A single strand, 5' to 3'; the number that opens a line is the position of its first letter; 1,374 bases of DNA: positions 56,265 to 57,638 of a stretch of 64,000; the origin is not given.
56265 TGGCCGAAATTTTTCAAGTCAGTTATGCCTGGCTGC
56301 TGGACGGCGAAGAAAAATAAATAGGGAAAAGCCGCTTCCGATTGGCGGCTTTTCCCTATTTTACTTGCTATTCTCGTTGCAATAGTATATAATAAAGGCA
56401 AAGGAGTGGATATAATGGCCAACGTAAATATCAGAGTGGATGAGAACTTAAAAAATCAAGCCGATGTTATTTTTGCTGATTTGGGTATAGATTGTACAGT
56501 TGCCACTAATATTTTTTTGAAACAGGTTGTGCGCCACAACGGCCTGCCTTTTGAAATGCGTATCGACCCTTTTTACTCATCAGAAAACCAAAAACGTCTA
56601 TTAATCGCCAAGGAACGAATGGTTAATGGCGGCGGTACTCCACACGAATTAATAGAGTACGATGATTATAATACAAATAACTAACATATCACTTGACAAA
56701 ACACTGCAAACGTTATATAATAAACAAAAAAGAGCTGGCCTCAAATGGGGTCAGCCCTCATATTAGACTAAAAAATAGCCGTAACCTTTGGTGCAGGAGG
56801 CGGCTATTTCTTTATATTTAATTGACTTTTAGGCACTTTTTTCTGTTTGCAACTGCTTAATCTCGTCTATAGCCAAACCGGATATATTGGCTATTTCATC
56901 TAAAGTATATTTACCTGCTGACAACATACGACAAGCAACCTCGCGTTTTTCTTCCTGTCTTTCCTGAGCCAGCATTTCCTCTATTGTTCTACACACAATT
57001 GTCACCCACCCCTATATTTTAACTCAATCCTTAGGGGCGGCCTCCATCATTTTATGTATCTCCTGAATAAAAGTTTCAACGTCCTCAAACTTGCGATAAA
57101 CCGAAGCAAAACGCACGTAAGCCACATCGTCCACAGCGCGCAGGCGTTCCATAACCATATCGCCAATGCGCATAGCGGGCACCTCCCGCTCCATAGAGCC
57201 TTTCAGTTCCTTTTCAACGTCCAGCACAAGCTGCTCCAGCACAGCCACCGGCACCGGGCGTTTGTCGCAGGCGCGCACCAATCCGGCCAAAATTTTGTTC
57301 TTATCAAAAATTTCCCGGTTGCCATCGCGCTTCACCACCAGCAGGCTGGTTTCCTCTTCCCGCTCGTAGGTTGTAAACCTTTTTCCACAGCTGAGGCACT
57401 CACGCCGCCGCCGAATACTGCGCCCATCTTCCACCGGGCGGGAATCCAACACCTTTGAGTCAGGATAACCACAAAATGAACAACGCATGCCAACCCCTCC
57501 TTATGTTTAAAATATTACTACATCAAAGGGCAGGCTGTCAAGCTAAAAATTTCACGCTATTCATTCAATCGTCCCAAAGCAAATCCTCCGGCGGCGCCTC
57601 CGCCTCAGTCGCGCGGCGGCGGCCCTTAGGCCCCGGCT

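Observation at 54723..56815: Two paralogous ~90-nt small transcription units bracket the accessory insert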

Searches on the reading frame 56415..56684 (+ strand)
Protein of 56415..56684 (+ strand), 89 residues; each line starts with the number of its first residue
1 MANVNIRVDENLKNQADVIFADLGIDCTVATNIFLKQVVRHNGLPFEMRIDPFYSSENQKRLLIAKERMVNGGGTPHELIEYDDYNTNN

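Call 14: search_protein_families(library=pfam, proteins=[window:56415-56684:+], max_evalue=1)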
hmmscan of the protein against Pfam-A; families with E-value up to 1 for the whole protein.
window:56415-56684:+ (89 aa): 1 family
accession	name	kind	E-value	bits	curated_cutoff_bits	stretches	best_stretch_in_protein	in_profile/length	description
PF04221.18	RelB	-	2.4e-10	40.6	22.4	1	1-50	1-50/82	RelB antitoxin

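Call 16: find_encoding_contigs(protein=window:56415-56684:+, flank=6000, max_places=10)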
Protein window:56415-56684:+ (89 aa): 15 contigs read that carry it; 10 places shown.
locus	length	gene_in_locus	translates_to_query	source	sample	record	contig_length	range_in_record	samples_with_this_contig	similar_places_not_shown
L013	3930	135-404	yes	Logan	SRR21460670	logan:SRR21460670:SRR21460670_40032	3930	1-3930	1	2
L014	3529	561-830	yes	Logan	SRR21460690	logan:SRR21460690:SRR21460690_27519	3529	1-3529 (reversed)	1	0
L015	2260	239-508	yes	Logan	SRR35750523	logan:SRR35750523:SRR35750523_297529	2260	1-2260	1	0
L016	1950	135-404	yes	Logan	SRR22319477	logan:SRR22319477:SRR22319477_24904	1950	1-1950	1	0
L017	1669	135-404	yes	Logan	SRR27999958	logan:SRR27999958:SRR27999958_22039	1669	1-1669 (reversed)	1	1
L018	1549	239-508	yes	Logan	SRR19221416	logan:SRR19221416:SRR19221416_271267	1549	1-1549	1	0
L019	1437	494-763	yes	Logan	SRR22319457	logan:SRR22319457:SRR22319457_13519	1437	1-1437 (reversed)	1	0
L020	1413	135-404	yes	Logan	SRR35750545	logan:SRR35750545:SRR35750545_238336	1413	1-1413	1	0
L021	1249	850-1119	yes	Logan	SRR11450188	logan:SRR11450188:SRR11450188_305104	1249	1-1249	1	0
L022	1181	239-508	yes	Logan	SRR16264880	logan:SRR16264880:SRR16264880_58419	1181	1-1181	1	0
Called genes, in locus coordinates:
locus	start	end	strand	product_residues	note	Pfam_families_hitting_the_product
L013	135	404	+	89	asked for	PF04221:RelB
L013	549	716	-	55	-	-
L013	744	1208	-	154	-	PF22811:Zn_ribbon_NrdR, PF03477:ATP-cone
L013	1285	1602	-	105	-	PF05239:PRC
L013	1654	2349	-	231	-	PF09551:Spore_II_R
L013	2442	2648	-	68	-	-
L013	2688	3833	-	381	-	PF00266:Aminotran_5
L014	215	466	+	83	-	PF12844:HTH_19, PF01381:HTH_3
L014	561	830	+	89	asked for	PF04221:RelB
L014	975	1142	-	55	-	-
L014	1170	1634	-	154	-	PF22811:Zn_ribbon_NrdR, PF03477:ATP-cone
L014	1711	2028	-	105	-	PF05239:PRC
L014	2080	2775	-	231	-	PF09551:Spore_II_R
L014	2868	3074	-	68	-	-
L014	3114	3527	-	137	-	?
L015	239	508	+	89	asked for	PF04221:RelB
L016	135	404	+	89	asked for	PF04221:RelB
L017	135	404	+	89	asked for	PF04221:RelB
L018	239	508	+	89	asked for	PF04221:RelB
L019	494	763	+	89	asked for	PF04221:RelB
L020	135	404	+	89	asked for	PF04221:RelB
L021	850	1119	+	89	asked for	PF04221:RelB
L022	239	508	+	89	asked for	PF04221:RelB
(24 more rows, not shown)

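Call 22: search_protein_families(library=ncbifam, proteins=[window:56415-56684:+], max_evalue=10)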
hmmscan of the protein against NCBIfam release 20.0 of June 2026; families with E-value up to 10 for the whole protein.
window:56415-56684:+ (89 aa): 3 families
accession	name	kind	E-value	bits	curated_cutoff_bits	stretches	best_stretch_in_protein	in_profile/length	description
TIGR02384.1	RelB_DinJ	subfamily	4.4e-18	65.3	45.65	1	1-52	1-54/85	type II toxin-antitoxin system RelB/DinJ family antitoxin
NF050811.1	RelB_ParD_antitoxin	subfamily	7.4e-10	38.9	60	1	6-48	1-43/83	type II toxin-antitoxin system RelB/ParD family antitoxin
NF008412.0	PRK11235.1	equivalog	2.9e-08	33.8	96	1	1-71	1-68/80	type II toxin-antitoxin system RelB/DinJ family antitoxin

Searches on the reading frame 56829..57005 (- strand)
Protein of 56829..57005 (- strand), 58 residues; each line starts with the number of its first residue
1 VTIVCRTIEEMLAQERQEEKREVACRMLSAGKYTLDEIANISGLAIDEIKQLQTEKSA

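Call 14: search_protein_families(library=pfam, proteins=[window:56829-57005:-], max_evalue=1)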
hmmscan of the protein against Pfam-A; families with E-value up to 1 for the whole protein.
window:56829-57005:- (58 aa): 1 family
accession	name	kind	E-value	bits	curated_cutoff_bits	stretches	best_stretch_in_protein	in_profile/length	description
PF17802.7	SpaA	-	0.14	12.7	23.1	1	22-48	43-69/91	Prealbumin-like fold domain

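Call 22: search_protein_families(library=ncbifam, proteins=[window:56829-57005:-], max_evalue=10)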
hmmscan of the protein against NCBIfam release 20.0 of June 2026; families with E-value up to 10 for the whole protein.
window:56829-57005:- (58 aa): 3 families
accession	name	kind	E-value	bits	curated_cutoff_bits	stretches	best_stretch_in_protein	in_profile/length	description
TIGR01784.1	T_den_put_tspse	subfamily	0.0056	16.5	52.1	1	8-52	226-273/273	Rpn family recombination-promoting nuclease/putative transposase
TIGR00373.1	TIGR00373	equivalog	0.013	15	149.5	1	8-52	4-48/162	transcription factor E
TIGR02394.1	rpoS_proteo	equivalog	0.06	12.8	378.7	1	7-55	215-265/285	RNA polymerase sigma factor RpoS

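Call 25: find_homologous_proteins(query=window:56832-56996:-, max_evalue=0.01)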
Query seq(55 aa) (55 aa): 2 proteins with E <= 0.01 among 2 candidates.
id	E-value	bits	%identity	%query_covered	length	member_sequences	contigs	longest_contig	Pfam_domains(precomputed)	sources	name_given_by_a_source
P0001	1.0e-25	104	96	100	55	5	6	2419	-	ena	-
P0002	2.6e-19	84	82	100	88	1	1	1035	-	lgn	-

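Call 27: find_encoding_contigs(protein=P0002, flank=6000)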
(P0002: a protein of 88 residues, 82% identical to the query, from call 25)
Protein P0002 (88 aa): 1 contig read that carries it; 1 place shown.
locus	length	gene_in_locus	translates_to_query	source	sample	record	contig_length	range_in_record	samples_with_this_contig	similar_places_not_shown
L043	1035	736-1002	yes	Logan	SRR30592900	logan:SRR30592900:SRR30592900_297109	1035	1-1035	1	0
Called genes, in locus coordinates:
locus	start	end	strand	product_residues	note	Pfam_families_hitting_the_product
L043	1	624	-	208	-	?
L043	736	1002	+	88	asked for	-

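Call 28: find_encoding_contigs(protein=P0001, flank=6000)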
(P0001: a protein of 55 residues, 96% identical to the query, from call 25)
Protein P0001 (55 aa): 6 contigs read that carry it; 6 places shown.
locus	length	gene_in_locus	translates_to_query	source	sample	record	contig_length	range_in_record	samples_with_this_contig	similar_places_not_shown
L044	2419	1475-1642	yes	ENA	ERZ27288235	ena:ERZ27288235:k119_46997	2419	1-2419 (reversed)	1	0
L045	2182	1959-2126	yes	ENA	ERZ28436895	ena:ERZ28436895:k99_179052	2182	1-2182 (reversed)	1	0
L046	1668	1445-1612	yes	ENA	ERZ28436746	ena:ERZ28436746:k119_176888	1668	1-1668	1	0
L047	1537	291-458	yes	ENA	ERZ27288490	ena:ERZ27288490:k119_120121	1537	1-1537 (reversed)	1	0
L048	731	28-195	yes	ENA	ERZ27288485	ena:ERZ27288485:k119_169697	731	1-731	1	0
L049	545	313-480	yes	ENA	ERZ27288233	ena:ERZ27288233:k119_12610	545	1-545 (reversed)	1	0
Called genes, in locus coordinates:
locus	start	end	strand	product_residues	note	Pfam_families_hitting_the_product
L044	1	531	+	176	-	?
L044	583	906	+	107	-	PF05239:PRC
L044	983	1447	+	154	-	PF22811:Zn_ribbon_NrdR, PF03477:ATP-cone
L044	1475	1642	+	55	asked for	-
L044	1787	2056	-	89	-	PF04221:RelB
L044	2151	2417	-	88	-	?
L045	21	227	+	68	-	-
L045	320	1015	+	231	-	PF09551:Spore_II_R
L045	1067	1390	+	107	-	PF05239:PRC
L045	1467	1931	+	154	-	PF22811:Zn_ribbon_NrdR, PF03477:ATP-cone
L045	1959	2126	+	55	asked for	-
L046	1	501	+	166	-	?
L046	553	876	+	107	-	PF05239:PRC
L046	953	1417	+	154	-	PF22811:Zn_ribbon_NrdR, PF03477:ATP-cone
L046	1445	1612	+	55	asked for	-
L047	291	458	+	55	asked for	-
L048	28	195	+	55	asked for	-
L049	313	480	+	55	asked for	-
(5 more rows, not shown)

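Call 72: search_protein_families(library=phrogs, proteins=[window:56832-56996:-], max_evalue=1)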
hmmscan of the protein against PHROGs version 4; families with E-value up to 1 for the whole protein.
seq(55 aa): 3 families
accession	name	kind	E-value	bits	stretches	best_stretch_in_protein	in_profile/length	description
phrog_3300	-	integration and excision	0.00014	22.5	1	8-51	270-312/313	transposase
phrog_8794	-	transcription regulation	0.058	14.4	1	12-49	4-41/159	sigma factor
phrog_351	-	transcription regulation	0.067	12.7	1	8-49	742-783/928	RNA polymerase sigma factor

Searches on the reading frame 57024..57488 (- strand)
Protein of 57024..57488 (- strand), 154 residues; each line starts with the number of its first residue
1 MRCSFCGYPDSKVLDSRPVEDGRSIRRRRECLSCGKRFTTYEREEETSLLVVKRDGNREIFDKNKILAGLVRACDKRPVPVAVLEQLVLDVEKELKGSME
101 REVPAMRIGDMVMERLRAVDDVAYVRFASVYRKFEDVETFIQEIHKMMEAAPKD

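Call 14: search_protein_families(library=pfam, proteins=[window:57024-57488:-], max_evalue=1)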
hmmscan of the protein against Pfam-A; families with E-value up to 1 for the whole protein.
window:57024-57488:- (154 aa): 5 families
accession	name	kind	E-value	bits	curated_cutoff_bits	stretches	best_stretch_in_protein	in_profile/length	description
PF22811.2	Zn_ribbon_NrdR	-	2.7e-22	78.9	27.2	1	1-42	1-42/42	Transcriptional repressor NrdR-like, N-terminal domain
PF03477.21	ATP-cone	-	5.3e-22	78.6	25.8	1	50-136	2-87/88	ATP cone domain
PF24931.1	ACT_ACR9_3rd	-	0.052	14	27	0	121-145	39-63/98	ACR9-like, ACT-like domain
PF21049.3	CFA69_ARM_rpt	-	0.14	10.8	25.8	1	36-99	615-678/719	Cilia- and flagella-associated protein 69, ARM repeat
PF06689.19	zf-C4_ClpX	-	0.16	12.3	27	1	2-13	2-13/39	ClpX C4-type zinc finger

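Call 17: find_encoding_contigs(protein=window:57024-57488:-, flank=6000, max_places=10)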
Protein window:57024-57488:- (154 aa): 23 contigs read that carry it; 10 places shown.
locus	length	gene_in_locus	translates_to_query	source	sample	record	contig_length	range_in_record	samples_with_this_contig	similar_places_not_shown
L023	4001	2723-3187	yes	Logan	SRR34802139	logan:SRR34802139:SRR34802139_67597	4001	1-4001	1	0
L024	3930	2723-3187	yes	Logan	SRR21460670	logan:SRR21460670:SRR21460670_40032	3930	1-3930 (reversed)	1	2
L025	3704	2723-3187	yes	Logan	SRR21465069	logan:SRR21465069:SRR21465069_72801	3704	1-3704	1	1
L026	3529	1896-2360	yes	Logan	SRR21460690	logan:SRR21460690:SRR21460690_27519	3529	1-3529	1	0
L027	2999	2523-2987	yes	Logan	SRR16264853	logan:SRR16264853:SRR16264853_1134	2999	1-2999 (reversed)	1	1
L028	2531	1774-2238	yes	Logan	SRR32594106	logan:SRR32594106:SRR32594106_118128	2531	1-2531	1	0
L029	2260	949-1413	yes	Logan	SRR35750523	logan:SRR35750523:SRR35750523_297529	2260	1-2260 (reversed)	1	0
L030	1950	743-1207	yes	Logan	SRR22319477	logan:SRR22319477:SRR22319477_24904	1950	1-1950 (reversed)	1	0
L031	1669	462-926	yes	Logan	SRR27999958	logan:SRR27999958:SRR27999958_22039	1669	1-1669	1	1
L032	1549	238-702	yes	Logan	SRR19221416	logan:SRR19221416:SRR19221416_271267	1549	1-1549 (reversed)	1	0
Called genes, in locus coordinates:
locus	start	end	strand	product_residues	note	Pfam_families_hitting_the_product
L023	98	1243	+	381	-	PF00266:Aminotran_5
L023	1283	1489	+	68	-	-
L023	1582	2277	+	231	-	PF09551:Spore_II_R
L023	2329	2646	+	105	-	PF05239:PRC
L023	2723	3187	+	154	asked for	PF22811:Zn_ribbon_NrdR, PF03477:ATP-cone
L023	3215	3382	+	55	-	-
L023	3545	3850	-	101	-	PF12844:HTH_19, PF13560:HTH_31 (weak), PF01381:HTH_3, PF13443:HTH_26 (faint)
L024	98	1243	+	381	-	PF00266:Aminotran_5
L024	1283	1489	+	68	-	-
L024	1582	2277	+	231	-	PF09551:Spore_II_R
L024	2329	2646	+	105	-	PF05239:PRC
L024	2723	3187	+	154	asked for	PF22811:Zn_ribbon_NrdR, PF03477:ATP-cone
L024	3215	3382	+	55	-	-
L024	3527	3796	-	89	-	PF04221:RelB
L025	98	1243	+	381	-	PF00266:Aminotran_5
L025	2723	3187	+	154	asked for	PF22811:Zn_ribbon_NrdR, PF03477:ATP-cone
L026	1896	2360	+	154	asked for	PF22811:Zn_ribbon_NrdR, PF03477:ATP-cone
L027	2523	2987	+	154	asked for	PF22811:Zn_ribbon_NrdR, PF03477:ATP-cone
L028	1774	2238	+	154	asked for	PF22811:Zn_ribbon_NrdR, PF03477:ATP-cone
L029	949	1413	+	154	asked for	PF22811:Zn_ribbon_NrdR, PF03477:ATP-cone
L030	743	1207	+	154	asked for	PF22811:Zn_ribbon_NrdR, PF03477:ATP-cone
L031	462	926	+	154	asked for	PF22811:Zn_ribbon_NrdR, PF03477:ATP-cone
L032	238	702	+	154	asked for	PF22811:Zn_ribbon_NrdR, PF03477:ATP-cone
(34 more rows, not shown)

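Call 45: list_cluster_members(proteins=[P0003, window:57024-57488:-, window:56415-56684:+])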
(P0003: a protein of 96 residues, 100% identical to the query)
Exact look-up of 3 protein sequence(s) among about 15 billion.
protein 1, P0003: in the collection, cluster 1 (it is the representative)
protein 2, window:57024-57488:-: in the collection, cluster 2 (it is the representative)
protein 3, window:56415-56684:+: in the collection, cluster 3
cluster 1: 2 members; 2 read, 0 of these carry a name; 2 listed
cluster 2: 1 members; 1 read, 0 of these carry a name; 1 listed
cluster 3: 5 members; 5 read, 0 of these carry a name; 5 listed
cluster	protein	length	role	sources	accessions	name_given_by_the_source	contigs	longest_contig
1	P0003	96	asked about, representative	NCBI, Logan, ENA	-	-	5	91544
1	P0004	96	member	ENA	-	-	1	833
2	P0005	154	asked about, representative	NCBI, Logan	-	-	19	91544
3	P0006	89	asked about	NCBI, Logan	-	-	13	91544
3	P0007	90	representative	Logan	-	-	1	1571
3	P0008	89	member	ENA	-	-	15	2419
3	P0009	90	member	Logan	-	-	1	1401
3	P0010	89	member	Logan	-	-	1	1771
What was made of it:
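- Tried and rejected: Cluster look-ups gave no organism names for the window proteins (call 45).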
